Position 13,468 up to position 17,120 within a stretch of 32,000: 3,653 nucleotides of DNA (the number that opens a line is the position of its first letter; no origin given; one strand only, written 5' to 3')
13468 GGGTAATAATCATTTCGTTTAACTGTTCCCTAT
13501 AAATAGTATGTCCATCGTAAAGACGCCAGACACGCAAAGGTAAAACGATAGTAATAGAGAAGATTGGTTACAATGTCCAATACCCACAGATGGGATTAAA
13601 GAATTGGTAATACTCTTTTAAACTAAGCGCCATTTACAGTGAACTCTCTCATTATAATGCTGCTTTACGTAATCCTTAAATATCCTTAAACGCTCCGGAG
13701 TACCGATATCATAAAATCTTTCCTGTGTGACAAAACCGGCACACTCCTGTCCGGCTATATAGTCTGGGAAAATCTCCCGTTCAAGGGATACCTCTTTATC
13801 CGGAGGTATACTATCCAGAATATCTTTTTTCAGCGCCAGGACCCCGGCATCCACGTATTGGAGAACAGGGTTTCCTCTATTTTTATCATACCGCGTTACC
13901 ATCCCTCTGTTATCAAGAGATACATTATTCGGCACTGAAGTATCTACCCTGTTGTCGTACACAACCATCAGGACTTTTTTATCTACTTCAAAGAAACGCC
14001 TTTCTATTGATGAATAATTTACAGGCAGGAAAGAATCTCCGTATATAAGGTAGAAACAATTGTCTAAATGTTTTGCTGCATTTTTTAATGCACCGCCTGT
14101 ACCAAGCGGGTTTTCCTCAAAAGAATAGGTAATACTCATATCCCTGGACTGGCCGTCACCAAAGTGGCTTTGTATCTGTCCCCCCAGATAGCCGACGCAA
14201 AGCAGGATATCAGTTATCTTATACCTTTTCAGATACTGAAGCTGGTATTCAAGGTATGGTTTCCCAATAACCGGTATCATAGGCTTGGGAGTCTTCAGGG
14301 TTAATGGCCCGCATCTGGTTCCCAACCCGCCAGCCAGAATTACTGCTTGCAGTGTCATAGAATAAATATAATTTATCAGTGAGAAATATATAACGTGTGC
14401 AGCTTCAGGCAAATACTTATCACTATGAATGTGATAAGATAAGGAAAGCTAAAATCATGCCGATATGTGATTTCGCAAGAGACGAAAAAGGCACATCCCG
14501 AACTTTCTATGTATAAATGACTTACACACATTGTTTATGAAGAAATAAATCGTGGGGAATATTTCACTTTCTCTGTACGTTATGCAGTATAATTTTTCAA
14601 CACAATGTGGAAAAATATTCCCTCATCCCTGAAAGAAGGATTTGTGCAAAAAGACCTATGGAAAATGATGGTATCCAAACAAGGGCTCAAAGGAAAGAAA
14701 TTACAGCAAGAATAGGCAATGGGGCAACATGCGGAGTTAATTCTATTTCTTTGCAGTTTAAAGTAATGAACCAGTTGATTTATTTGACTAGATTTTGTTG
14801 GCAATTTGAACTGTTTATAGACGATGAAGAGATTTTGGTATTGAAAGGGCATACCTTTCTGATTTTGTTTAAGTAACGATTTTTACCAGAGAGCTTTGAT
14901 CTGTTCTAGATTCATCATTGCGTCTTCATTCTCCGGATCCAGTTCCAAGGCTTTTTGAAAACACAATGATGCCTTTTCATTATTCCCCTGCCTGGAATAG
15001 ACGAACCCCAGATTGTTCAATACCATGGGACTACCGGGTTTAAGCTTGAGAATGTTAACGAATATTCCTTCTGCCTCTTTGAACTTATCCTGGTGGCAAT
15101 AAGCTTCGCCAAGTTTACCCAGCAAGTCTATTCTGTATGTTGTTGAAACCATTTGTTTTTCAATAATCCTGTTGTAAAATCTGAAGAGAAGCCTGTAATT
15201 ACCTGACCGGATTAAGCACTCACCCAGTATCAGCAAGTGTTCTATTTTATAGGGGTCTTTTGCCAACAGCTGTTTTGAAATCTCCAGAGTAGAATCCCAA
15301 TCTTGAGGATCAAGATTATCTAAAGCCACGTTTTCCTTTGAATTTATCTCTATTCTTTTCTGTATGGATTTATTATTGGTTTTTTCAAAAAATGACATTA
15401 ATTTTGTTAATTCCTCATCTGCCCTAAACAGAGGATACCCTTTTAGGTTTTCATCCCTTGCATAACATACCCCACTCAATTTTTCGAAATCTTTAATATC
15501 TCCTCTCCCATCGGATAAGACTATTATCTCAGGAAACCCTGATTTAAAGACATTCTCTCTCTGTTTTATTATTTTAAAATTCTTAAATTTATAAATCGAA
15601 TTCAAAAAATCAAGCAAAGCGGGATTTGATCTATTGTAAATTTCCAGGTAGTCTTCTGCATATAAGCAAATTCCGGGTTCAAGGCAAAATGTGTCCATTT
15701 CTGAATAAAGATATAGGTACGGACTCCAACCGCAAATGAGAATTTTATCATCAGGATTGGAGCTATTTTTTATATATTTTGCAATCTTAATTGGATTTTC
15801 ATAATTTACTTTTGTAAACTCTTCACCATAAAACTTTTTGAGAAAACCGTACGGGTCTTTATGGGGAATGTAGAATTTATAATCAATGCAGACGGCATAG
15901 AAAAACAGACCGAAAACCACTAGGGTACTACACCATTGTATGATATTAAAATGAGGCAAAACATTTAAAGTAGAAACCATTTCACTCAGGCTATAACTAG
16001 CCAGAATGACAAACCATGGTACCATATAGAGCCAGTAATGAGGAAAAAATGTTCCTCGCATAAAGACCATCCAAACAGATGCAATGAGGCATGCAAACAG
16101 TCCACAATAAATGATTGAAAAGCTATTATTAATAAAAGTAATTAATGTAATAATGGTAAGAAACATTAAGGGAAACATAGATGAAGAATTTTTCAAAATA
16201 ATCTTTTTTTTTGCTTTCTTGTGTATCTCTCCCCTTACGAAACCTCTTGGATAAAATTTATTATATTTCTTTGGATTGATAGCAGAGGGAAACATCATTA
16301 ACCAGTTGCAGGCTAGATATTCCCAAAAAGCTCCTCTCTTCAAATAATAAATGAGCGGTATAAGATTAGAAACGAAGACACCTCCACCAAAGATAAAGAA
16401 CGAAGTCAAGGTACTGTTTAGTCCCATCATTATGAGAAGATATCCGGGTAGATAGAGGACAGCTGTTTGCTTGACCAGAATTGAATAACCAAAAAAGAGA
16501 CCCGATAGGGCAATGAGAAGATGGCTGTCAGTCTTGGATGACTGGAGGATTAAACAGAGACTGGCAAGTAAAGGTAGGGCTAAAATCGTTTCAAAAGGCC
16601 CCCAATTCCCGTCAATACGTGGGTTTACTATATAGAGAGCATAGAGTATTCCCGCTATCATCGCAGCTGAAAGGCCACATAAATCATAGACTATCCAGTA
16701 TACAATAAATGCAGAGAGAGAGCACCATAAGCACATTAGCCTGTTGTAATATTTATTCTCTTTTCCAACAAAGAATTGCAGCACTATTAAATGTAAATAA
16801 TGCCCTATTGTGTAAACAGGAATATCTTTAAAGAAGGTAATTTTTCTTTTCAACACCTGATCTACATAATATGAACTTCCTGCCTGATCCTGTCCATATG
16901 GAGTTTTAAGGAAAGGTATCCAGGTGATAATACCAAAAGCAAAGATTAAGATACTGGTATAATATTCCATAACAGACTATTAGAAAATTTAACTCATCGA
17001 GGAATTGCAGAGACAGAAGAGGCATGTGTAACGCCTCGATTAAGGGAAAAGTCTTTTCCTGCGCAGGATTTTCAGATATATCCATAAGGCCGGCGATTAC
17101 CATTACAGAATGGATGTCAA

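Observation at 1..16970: Radical-SAM-dense sugar-activation and tailoring operon: the best candidate for an undescribed system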

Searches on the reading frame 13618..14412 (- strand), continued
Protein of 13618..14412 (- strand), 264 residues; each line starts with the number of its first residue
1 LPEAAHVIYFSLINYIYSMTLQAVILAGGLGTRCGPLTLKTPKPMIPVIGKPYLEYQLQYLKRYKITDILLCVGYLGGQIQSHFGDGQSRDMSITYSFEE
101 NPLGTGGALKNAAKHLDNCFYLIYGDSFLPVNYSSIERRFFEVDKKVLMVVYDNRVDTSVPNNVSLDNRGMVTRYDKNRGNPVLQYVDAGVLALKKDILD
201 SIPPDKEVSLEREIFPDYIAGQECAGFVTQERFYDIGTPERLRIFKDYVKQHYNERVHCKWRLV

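Call 87: find_encoding_contigs(protein=P0252, flank=10000, max_places=1)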
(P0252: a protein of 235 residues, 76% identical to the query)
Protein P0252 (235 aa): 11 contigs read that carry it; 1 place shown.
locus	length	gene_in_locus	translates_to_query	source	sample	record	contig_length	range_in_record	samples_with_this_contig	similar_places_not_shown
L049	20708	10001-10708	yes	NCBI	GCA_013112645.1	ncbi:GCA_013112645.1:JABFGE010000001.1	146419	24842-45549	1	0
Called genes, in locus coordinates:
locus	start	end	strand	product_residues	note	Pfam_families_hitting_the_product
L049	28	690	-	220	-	-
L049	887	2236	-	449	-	PF05598:DUF772, PF01609:DDE_Tnp_1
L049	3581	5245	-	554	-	PF01609:DDE_Tnp_1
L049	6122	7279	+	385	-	PF04055:Radical_SAM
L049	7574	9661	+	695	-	PF13176:TPR_7 (faint), PF13374:TPR_10 (faint), PF13428:TPR_14 (faint), PF13371:TPR_9 (weak), PF13414:TPR_11 (weak), PF13424:TPR_12, PF00515:TPR_1 (weak), PF07719:TPR_2 (weak), +3 more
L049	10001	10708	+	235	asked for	PF00483:NTP_transferase, PF12804:NTP_transf_3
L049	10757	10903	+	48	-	-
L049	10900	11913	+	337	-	PF00288:GHMP_kinases_N, PF08544:GHMP_kinases_C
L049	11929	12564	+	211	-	PF02698:DUF218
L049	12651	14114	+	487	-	PF02310:B12-binding, PF04055:Radical_SAM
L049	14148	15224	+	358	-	PF13353:Fer4_12 (weak), PF04055:Radical_SAM, PF13186:SPASM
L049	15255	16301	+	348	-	PF04055:Radical_SAM, PF13186:SPASM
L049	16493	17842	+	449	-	PF04055:Radical_SAM, PF13353:Fer4_12 (faint)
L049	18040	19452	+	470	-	-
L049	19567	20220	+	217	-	PF02698:DUF218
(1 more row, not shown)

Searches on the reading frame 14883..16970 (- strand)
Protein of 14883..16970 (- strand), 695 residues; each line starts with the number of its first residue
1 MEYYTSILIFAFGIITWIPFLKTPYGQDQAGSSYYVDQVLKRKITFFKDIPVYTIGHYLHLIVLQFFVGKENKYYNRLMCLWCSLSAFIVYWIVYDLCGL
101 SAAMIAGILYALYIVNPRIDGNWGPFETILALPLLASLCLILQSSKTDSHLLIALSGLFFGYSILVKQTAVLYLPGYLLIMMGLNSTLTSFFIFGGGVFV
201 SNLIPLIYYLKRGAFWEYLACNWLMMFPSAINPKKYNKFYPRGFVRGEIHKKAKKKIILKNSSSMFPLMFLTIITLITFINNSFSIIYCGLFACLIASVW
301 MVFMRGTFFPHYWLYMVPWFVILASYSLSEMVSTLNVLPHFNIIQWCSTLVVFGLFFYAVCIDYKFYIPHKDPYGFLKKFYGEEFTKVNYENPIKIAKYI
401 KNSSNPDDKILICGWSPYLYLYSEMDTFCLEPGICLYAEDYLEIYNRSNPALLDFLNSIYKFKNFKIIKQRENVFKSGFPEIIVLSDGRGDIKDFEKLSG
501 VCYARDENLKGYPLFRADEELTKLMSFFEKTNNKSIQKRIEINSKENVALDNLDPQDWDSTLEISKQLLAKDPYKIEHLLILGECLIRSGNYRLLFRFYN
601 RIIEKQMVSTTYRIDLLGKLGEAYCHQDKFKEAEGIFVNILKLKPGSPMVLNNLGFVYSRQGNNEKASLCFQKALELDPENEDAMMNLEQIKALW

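Call 4: search_protein_families(library=pfam, proteins=[window:14883-16970:-])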
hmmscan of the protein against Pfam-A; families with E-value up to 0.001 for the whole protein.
window:14883-16970:- (695 aa): 12 families
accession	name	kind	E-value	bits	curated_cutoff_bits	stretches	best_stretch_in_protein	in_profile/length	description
PF07719.23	TPR_2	-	6e-13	48.3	27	1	650-681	3-34/34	Tetratricopeptide repeat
PF00515.34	TPR_1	-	2.2e-12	46.7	27.8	1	650-681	3-34/34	Tetratricopeptide repeat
PF13431.12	TPR_17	-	2.1e-10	40.5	24.4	0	639-667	4-32/34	Tetratricopeptide repeat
PF13424.12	TPR_12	-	2.7e-09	37.5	30.1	1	615-679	4-76/77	Tetratricopeptide repeat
PF14559.12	TPR_19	-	1.4e-08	35.3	25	0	627-683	4-60/68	Tetratricopeptide repeat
PF13176.12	TPR_7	-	9.6e-08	32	27.9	0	651-683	2-34/36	Tetratricopeptide repeat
PF13371.12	TPR_9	-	9.8e-08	32.3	35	1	621-686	2-67/73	Tetratricopeptide repeat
PF13181.12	TPR_8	-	8.7e-07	29.1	25.7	1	651-681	4-34/34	Tetratricopeptide repeat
PF13414.12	TPR_11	-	9.1e-07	28.9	26.8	1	661-688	7-34/42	TPR repeat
PF13428.12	TPR_14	-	1.6e-06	28.7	23.5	0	654-688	7-41/44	Tetratricopeptide repeat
PF13374.12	TPR_10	-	5e-06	26.8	27.5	0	651-677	5-31/42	Tetratricopeptide repeat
PF13231.12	PMT_2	-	0.00012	22.7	26.1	1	78-206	27-157/160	Dolichyl-phosphate-mannose-protein mannosyltransferase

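Call 12: search_protein_families(library=ncbifam, proteins=[window:14883-16970:-], max_evalue=1e-8)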
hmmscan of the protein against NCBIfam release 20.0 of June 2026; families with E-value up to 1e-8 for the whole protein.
window:14883-16970:- (695 aa): 2 families
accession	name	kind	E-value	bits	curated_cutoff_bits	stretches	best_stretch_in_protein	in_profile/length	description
TIGR02917.1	PEP_TPR_lipo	equivalog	2.2e-09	35.8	312.2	0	619-684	775-839/899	XrtA/PEP-CTERM system TPR-repeat protein PrsT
NF040959.1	MamA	equivalog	9.2e-09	35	200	0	557-678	86-203/204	magnetosome protein MamA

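Call 69: search_solved_structures(query=A1, max_evalue=10)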
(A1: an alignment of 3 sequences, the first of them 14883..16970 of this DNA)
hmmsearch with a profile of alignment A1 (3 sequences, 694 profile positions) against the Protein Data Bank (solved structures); distinct sequences matched with E-value up to 10: 210 (the best 60 are shown).
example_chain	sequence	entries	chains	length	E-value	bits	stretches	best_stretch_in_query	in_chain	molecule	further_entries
9qhb_A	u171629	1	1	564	7.2e-73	249.3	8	618-691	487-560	Engineered tetratricopeptide repeat protein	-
8bu0_A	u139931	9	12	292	6.2e-40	140.4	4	618-691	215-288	Consensus tetratricopeptide repeat protein | Crystal structure of an 8-repeat consensus TPR superhelix with Zinc. | Monomer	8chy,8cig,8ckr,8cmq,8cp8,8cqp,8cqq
9qhc_A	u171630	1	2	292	2.9e-38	134.9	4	618-687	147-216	Engineered tetratricopeptide repeat protein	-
7obi_A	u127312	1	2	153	4.8e-33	117.6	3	616-690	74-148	CTPR-rv4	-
9gzg_A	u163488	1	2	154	9.6e-21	77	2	618-691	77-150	Engineered CTPR protein with glutamic acids for conductivity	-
2fo7_A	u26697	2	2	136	1.2e-19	73.4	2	618-687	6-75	SYNTHETIC CONSENSUS TPR PROTEIN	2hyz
8ch0_A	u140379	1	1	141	1.3e-19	73.3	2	618-687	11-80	Consensus tetratricopeptide repeat protein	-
1na0_A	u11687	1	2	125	8.3e-17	64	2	618-691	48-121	designed protein CTPR3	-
7ntf_A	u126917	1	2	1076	2.7e-16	62.3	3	626-688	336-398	Isoform 1 of UDP-N-acetylglucosamine--peptide N-acetylglucosaminyltransferase 110 kDa subu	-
1w3b_A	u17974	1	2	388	3.1e-16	62.1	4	622-689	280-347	UDP-N-ACETYLGLUCOSAMINE--PEPTIDE N-ACETYLGLUCOSAMINYLTRANSFERASE 110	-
7yeh_B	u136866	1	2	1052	5.1e-16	61.4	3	626-689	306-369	UDP-N-acetylglucosamine--peptide N-acetylglucosaminyltransferase 110 kDa subunit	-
7yea_A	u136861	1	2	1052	5.2e-16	61.3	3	626-689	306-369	UDP-N-acetylglucosamine--peptide N-acetylglucosaminyltransferase 110 kDa subunit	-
6eou_A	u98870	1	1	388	1.1e-15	60.3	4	622-689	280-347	UDP-N-acetylglucosamine--peptide N-acetylglucosaminyltransferase 110 kDa subunit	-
3kd7_A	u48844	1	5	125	1.1e-15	60.2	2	618-691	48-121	CTPR390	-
2wqh_A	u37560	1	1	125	2.9e-14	55.6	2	618-691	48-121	CTPR3Y3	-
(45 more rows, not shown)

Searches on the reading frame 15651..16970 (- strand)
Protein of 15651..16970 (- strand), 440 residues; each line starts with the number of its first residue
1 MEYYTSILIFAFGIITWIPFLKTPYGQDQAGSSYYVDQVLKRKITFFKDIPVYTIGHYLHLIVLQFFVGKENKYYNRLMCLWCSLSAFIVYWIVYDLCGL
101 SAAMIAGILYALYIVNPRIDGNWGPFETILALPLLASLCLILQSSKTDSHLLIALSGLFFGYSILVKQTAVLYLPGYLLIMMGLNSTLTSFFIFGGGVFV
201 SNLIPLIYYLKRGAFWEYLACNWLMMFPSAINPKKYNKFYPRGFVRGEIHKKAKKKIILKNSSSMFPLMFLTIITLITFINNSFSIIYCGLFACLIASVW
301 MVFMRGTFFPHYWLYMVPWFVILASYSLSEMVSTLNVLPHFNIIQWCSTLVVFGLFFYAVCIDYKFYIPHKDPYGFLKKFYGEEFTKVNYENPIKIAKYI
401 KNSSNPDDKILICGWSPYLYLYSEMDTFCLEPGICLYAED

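Call 75: predict_structure(protein=window:15651-16970:-)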
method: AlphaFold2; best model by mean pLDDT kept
length: 440 residues; sequences in the alignment: 1
mean_pLDDT: 42.5   pTM: 0.24
mean pLDDT of the five models: 42.5, 37.6, 35.8, 34.0, 31.3
residues with pLDDT >= 90: 0; 70-90: 0; 50-70: 21; < 50: 419
segments of 3 or more residues with pLDDT < 50: 1-207, 209-212, 219-284, 286-289, 301-318, 320-353, 355-385, 387-404, 408-411, 413-421, 423-440
pLDDT, mean of each block of 10 residues (from residue 1): 36 41 39 41 37 42 41 42 44 40 44 39 42 44 42 45 40 42 42 41 47 53 44 42 37 34 40 46 45 48 42 46 45 42 44 45 39 46 45 43 48 46 42 39
secondary structure, 60 per line:
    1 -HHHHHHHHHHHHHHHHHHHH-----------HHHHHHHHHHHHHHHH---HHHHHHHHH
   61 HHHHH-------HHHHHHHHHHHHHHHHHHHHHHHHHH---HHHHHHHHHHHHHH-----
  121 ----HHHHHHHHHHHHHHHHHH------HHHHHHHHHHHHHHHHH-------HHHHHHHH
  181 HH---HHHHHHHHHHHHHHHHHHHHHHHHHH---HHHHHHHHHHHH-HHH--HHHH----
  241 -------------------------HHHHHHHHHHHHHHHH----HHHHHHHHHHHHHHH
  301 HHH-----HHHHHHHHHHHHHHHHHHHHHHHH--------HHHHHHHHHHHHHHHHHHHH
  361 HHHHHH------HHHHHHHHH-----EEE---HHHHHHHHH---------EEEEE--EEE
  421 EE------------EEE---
elements in order: H2-21 H33-48 H52-65 H73-98 H102-115 H125-142 H149-165 H173-182 H186-211 H215-226 H233-236 H266-281 H286-303 H309-332 H341-366 H373-381 E387-389 H393-401 E411-415 E418-422 E435-437
